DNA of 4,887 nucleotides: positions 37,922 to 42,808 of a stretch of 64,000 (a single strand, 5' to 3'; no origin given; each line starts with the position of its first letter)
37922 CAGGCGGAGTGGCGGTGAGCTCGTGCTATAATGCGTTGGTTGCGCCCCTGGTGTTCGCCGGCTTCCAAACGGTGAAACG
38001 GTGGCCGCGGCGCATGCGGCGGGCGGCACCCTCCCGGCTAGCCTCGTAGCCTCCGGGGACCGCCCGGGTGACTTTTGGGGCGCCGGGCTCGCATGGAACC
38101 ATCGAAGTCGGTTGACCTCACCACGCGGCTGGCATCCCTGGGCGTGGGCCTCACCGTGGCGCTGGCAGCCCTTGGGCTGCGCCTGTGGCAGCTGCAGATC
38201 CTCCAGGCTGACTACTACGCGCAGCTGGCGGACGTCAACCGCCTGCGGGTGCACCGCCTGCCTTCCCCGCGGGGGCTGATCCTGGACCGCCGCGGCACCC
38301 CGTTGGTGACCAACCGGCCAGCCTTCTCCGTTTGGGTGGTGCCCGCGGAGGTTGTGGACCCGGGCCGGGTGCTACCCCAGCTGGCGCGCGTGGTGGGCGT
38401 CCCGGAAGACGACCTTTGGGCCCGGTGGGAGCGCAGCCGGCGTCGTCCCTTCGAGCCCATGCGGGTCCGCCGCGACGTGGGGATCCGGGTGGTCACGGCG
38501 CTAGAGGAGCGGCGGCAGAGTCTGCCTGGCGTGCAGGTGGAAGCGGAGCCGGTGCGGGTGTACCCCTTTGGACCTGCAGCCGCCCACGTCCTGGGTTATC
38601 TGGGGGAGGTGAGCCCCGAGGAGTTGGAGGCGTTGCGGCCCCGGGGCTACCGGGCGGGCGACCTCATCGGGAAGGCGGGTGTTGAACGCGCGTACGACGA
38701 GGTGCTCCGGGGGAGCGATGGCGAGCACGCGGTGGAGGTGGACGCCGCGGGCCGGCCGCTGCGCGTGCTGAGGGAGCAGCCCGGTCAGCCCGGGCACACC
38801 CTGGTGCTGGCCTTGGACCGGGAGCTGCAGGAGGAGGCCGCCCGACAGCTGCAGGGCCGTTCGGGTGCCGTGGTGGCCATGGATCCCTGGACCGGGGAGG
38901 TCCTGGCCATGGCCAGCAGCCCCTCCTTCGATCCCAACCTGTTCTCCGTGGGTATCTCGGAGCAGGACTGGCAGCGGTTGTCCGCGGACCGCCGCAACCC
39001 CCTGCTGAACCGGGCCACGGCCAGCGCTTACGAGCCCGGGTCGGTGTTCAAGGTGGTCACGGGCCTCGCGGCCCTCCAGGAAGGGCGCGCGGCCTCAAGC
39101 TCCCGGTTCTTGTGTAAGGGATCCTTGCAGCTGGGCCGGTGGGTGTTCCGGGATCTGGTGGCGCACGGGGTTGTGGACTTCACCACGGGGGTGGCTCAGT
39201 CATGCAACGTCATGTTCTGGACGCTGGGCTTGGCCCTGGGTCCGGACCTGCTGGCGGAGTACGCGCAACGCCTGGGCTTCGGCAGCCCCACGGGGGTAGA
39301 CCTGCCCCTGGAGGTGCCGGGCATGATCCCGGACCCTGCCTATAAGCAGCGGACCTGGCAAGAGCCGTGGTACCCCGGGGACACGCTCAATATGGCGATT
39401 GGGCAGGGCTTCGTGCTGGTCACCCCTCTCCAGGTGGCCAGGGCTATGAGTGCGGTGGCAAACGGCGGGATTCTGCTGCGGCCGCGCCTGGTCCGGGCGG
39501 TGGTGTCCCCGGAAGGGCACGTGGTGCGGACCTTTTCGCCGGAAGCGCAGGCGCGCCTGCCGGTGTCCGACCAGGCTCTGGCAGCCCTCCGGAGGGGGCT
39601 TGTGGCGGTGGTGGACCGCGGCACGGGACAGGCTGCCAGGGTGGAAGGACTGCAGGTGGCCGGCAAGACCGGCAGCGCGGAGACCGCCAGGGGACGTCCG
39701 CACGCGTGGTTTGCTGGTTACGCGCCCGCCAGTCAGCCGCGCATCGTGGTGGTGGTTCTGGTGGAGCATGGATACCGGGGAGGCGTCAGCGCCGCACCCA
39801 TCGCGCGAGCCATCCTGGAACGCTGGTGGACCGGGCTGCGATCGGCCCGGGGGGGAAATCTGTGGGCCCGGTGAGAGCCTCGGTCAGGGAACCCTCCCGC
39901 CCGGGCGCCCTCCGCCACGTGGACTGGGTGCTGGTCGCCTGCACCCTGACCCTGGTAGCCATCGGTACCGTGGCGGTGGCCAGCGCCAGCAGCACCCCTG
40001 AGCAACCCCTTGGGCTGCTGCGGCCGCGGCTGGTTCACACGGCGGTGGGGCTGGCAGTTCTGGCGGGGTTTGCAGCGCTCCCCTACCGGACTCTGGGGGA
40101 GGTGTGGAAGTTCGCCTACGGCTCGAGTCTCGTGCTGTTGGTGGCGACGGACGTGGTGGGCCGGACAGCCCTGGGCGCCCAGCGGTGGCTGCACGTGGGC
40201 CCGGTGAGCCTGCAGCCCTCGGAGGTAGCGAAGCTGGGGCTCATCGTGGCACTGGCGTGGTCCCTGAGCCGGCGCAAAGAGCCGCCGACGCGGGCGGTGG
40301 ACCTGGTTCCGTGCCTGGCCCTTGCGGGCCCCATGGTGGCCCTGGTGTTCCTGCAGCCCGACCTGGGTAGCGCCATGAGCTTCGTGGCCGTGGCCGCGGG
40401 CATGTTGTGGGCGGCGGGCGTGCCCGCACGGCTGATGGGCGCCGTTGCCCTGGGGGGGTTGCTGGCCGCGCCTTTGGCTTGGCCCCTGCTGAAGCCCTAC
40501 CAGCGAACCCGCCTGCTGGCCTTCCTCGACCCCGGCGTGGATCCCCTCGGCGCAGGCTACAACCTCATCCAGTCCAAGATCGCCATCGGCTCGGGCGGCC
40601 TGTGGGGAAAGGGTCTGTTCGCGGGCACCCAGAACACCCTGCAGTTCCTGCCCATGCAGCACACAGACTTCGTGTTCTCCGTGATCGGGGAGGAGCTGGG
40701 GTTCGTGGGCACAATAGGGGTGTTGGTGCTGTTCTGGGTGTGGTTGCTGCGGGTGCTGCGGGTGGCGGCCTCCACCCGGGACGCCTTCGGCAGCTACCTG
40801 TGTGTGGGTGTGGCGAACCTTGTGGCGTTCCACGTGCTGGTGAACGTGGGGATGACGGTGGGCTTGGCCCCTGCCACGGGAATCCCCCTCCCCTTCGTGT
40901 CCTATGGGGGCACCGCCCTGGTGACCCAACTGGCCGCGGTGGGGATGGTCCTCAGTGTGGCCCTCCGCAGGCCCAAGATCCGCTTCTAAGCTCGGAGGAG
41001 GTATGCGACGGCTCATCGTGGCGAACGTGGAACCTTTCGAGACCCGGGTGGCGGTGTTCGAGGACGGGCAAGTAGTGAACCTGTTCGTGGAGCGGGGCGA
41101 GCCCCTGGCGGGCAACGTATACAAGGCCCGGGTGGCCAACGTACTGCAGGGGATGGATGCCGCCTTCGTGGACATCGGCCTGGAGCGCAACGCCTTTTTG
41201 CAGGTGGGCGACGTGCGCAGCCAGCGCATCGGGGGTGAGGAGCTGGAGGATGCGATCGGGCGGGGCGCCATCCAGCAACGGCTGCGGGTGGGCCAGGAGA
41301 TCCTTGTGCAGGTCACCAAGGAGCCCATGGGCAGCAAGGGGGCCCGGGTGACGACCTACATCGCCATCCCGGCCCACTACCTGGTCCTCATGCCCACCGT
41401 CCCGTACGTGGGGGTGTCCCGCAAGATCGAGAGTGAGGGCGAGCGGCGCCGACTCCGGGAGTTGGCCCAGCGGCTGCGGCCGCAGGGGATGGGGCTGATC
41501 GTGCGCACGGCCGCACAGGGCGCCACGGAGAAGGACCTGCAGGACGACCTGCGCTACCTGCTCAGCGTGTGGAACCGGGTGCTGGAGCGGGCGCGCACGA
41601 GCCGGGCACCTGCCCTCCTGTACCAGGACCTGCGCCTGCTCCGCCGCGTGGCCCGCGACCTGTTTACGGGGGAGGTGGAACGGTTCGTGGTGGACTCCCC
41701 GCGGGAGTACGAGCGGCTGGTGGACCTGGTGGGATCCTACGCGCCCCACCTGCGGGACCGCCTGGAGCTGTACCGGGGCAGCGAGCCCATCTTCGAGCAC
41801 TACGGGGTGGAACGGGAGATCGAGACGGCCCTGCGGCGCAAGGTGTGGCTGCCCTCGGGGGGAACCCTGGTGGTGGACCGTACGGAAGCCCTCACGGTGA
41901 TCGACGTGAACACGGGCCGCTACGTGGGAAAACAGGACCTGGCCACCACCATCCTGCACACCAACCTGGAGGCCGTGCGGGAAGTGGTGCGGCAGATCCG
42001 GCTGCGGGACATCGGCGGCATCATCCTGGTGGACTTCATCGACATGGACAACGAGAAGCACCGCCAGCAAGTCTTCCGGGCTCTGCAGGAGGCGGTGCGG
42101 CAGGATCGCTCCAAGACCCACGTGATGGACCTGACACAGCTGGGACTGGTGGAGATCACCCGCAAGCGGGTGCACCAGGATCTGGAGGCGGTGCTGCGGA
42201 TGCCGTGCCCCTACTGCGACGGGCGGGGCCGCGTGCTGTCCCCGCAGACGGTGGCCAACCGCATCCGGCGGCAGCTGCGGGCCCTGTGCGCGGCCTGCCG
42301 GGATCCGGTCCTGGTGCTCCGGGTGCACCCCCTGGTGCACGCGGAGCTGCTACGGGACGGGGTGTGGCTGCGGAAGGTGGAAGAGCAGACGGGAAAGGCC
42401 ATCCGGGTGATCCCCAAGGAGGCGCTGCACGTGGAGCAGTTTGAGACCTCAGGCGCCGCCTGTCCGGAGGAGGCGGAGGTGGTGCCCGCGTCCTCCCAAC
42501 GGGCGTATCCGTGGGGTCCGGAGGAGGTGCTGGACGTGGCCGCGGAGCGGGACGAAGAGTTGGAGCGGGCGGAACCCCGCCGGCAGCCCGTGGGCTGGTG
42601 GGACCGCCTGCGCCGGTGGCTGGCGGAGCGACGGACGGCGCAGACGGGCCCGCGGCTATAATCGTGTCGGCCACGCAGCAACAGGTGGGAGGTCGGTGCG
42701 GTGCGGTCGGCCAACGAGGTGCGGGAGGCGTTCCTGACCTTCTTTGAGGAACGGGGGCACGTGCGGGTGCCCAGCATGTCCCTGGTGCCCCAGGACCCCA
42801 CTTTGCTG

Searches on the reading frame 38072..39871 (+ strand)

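Call 52: search_protein_families(library=pfam, proteins=[window:38072-39871:+], max_evalue=0.000001)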
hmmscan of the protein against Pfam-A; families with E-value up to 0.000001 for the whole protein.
window:38072-39871:+ (600 aa): 2 families
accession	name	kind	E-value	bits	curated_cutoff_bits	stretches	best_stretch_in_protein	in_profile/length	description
PF00905.27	Transpeptidase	-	1.2e-71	241.9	22.1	1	265-583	1-299/299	Penicillin binding protein transpeptidase domain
PF03717.20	PBP_dimer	-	9e-45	153.7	24.4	1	63-232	2-178/180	Penicillin-binding Protein dimerisation domain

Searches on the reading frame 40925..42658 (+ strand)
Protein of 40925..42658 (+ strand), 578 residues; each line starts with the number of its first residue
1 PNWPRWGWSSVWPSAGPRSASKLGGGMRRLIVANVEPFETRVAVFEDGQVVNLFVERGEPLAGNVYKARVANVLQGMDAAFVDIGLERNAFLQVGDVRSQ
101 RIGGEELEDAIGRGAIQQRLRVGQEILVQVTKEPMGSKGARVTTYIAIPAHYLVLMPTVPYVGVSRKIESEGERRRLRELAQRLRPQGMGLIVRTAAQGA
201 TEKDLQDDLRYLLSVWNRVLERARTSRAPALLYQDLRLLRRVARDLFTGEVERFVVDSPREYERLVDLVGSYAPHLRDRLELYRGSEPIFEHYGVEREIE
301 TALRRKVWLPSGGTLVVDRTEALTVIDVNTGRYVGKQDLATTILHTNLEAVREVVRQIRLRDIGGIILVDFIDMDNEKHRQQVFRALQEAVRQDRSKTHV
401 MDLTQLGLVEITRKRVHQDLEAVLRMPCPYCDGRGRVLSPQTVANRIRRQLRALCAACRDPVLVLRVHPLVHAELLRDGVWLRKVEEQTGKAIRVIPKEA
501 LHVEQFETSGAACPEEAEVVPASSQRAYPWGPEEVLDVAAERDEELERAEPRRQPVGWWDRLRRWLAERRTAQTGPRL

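Call 52: search_protein_families(library=pfam, proteins=[window:40925-42658:+], max_evalue=0.000001)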
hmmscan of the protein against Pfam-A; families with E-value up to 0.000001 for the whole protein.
window:40925-42658:+ (578 aa): 1 family
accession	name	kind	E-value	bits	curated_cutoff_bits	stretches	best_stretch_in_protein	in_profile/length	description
PF10150.14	RNase_E_G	-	6e-107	357.5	25.5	1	148-416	2-270/270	Ribonuclease E/G family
